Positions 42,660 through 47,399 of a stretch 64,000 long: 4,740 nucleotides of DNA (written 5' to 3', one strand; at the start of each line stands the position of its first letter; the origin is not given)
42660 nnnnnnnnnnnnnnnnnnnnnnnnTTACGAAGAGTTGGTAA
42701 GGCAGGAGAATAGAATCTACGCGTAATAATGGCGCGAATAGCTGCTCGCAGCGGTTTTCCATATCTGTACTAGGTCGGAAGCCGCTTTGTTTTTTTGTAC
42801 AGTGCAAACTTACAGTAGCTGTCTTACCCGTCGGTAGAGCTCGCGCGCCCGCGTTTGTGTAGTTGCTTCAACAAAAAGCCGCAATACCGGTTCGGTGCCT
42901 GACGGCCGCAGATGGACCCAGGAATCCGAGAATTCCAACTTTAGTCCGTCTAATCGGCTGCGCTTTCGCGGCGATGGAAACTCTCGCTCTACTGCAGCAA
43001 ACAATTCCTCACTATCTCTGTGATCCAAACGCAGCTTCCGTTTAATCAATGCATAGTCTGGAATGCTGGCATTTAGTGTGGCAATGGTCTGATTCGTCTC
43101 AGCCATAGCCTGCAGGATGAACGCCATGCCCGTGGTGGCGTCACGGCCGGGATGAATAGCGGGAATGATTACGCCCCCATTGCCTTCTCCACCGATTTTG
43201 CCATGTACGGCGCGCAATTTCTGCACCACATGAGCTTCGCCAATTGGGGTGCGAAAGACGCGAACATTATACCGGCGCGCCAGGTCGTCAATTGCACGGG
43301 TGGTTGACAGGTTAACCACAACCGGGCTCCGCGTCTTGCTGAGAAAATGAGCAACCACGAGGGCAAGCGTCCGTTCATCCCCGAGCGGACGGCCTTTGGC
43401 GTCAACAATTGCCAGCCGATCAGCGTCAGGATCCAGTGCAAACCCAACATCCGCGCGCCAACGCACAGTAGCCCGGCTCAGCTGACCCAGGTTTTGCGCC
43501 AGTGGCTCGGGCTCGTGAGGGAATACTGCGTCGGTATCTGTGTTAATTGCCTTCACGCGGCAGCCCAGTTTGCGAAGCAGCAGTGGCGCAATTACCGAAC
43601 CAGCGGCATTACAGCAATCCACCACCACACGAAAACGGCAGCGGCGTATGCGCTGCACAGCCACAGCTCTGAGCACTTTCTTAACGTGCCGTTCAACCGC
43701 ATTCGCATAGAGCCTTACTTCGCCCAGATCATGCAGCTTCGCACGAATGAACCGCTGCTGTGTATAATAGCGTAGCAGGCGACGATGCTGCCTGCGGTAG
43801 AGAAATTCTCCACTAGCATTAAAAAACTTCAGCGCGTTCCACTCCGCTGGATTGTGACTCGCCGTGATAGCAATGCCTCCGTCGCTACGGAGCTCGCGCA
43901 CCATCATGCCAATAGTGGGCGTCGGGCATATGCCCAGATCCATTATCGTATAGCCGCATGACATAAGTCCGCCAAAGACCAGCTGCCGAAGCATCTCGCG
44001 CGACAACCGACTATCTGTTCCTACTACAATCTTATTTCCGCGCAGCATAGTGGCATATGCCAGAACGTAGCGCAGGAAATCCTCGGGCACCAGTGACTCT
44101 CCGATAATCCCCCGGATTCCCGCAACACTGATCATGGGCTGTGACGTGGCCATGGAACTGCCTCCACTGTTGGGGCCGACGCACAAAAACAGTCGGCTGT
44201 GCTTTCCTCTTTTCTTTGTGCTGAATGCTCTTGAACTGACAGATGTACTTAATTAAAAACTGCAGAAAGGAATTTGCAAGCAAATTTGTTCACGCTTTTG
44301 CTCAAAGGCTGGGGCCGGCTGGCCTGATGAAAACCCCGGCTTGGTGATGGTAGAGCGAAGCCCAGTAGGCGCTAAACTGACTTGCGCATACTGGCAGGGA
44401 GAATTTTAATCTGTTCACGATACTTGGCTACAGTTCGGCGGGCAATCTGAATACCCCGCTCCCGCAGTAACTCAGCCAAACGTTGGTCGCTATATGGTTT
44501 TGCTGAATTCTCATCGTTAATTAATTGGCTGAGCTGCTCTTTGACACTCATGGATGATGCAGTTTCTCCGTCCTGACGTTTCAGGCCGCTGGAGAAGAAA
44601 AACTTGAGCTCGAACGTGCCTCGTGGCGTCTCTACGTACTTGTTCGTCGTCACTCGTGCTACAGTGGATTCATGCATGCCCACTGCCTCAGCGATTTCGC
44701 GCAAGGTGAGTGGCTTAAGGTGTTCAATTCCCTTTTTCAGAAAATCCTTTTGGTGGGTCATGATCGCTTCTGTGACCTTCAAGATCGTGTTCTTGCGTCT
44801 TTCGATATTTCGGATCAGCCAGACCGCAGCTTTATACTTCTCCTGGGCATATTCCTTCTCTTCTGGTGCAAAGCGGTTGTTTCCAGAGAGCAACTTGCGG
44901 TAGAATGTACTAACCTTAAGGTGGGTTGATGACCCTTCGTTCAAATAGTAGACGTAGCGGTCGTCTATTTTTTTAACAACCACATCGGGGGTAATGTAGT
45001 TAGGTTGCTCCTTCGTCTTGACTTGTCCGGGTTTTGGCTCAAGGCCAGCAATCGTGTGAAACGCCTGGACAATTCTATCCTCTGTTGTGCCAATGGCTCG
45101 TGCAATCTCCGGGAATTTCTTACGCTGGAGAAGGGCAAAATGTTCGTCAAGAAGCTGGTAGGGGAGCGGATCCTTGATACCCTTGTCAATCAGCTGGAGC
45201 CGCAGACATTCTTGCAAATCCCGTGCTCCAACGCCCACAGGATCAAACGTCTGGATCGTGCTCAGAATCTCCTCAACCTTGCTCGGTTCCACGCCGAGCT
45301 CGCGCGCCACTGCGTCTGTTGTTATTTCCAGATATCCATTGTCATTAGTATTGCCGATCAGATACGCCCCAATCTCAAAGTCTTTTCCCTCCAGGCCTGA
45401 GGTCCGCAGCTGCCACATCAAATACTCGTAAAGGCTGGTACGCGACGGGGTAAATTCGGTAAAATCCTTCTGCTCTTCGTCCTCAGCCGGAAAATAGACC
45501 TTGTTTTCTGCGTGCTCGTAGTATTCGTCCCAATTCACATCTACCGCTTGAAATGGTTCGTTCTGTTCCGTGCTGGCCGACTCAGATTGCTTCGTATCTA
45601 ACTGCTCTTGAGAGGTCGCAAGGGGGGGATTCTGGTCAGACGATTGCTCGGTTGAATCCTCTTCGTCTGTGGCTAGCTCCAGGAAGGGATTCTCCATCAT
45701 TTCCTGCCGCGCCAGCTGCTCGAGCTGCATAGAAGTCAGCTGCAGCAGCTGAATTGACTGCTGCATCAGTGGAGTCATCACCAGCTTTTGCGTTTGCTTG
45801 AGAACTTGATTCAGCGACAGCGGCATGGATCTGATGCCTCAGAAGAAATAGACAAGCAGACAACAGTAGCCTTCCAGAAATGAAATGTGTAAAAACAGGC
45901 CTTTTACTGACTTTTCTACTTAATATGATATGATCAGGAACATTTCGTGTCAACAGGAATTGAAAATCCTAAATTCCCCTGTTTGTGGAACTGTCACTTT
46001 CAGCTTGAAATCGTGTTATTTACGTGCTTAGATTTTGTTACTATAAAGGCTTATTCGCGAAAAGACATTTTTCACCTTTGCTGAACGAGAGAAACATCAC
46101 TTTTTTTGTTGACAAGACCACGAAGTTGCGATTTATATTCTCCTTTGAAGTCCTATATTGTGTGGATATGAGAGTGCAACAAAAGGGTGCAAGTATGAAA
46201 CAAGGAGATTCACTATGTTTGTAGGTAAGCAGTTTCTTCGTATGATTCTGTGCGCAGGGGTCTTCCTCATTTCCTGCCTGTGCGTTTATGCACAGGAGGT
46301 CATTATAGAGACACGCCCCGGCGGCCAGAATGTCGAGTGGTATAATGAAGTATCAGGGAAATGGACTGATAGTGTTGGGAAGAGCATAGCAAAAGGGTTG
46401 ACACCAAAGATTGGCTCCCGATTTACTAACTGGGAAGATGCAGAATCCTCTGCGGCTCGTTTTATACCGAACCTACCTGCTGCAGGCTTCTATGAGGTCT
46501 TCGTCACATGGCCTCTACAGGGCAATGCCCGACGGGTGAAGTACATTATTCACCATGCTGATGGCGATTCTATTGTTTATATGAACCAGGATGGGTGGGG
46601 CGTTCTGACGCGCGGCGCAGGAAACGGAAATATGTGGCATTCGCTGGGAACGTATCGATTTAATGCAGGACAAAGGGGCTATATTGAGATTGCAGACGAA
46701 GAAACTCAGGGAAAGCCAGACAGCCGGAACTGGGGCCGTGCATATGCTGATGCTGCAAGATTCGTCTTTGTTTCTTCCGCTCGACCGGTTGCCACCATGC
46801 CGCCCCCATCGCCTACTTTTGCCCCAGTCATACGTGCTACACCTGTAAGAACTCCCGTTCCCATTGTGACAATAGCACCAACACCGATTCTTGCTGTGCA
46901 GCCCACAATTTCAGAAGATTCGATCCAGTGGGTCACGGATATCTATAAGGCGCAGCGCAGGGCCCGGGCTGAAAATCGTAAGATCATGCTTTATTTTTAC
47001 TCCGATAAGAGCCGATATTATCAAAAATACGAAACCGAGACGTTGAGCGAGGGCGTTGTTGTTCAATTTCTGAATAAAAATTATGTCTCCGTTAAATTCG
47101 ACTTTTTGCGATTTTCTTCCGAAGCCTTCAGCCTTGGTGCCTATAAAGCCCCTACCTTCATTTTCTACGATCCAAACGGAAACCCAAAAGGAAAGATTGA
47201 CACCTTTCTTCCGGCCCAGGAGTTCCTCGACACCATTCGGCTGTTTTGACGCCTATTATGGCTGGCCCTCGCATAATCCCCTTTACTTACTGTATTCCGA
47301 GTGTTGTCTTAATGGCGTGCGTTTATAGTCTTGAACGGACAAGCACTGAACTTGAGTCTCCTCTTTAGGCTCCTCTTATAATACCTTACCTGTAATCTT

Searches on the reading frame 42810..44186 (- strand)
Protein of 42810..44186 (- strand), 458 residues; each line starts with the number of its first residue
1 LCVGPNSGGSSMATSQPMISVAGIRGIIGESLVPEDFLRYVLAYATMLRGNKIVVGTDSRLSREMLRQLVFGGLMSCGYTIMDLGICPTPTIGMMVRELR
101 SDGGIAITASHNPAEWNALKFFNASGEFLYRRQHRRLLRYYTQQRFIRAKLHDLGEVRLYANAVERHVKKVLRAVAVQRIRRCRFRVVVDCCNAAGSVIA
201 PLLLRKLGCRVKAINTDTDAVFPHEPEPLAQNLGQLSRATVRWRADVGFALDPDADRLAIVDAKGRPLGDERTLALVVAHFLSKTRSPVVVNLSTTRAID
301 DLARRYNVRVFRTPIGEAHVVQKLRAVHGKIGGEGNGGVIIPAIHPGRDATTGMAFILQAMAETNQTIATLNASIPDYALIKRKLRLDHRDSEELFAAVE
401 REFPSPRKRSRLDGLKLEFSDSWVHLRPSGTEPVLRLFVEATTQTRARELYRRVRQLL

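Call 4: search_protein_families(library=ncbifam, proteins=[window:42810-44186:-], max_evalue=0.00001)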
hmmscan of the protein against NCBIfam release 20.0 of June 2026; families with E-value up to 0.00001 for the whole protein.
window:42810-44186:- (458 aa): 7 families
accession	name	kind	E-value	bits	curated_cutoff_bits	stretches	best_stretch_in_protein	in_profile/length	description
TIGR03990.1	Arch_GlmM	equivalog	2.5e-148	494.7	439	1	18-457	3-443/444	phosphoglucosamine mutase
TIGR01455.1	glmM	equivalog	3.3e-64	217.2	447.55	1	23-454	5-436/442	phosphoglucosamine mutase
NF007088.0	PRK09542.1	equivalog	1.4e-48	166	618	1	13-456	6-451/456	phosphomannomutase/phosphoglucomutase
NF046027.1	PhglucPhmanMutPgmG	equivalog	1.9e-48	165.3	600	1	23-454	14-446/460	phosphoglucomutase/phosphomannomutase PgmG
NF011943.0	PRK15414.1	subfamily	6e-28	98.1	801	1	23-447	11-442/456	phosphomannomutase CpsG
NF005737.0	PRK07564.1-1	equivalog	1.4e-11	43.8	378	0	35-115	35-118/543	alpha-D-glucose phosphate-specific phosphoglucomutase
TIGR01132.1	pgm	equivalog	1.4e-06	27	778.05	0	406-445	488-527/546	phosphoglucomutase (alpha-D-glucose-1,6-bisphosphate-dependent)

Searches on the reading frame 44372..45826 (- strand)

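Call 4: search_protein_families(library=ncbifam, proteins=[window:44372-45826:-], max_evalue=0.00001)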
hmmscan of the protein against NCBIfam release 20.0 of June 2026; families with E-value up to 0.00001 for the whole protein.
window:44372-45826:- (484 aa): 7 families
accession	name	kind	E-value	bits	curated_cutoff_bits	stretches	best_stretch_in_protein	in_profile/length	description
NF004595.0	PRK05932.1-2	equivalog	1.3e-131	439.8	513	1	7-483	5-482/484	RNA polymerase factor sigma-54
TIGR02395.1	rpoN_sigma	equivalog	3.4e-131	438.3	277.35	1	11-482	1-434/434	RNA polymerase factor sigma-54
NF004596.0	PRK05932.1-3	subfamily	2.6e-122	409.4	499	1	4-481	4-504/515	RNA polymerase factor sigma-54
NF009118.0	PRK12469.1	subfamily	1.6e-120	403.3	396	1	6-483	4-480/483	RNA polymerase factor sigma-54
NF004598.0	PRK05932.1-5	equivalog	1.4e-118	396.8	621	1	9-484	7-504/504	RNA polymerase factor sigma-54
NF004597.0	PRK05932.1-4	equivalog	8.7e-105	350.9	817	1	9-483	7-475/477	RNA polymerase factor sigma-54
NF004602.0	PRK05932.2-4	equivalog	3.7e-53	180.9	506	1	85-483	39-410/416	RNA polymerase factor sigma-54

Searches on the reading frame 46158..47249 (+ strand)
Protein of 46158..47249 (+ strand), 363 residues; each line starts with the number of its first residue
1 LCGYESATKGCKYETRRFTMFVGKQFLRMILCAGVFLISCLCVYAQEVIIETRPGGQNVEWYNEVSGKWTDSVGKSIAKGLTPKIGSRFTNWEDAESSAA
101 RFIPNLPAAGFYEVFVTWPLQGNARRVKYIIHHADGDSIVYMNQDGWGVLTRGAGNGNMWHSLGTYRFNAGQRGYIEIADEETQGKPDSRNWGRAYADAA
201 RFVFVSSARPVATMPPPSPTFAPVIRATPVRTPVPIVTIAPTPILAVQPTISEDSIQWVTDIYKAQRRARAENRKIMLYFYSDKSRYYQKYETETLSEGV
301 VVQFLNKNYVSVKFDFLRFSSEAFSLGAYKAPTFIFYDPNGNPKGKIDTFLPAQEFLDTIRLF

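Call 25: search_protein_families(library=pfam, proteins=[window:46158-47249:+], max_evalue=0.00001)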
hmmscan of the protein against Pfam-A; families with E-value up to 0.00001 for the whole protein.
window:46158-47249:+ (363 aa): 2 families
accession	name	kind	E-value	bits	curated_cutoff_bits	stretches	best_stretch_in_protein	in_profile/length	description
PF25275.1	Golvesin_C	-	5.5e-15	56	31.6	1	65-184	13-119/132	Golvesin C-terminal domain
PF13899.12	Thioredoxin_7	-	4.9e-06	27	27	1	258-339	2-83/83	Thioredoxin-like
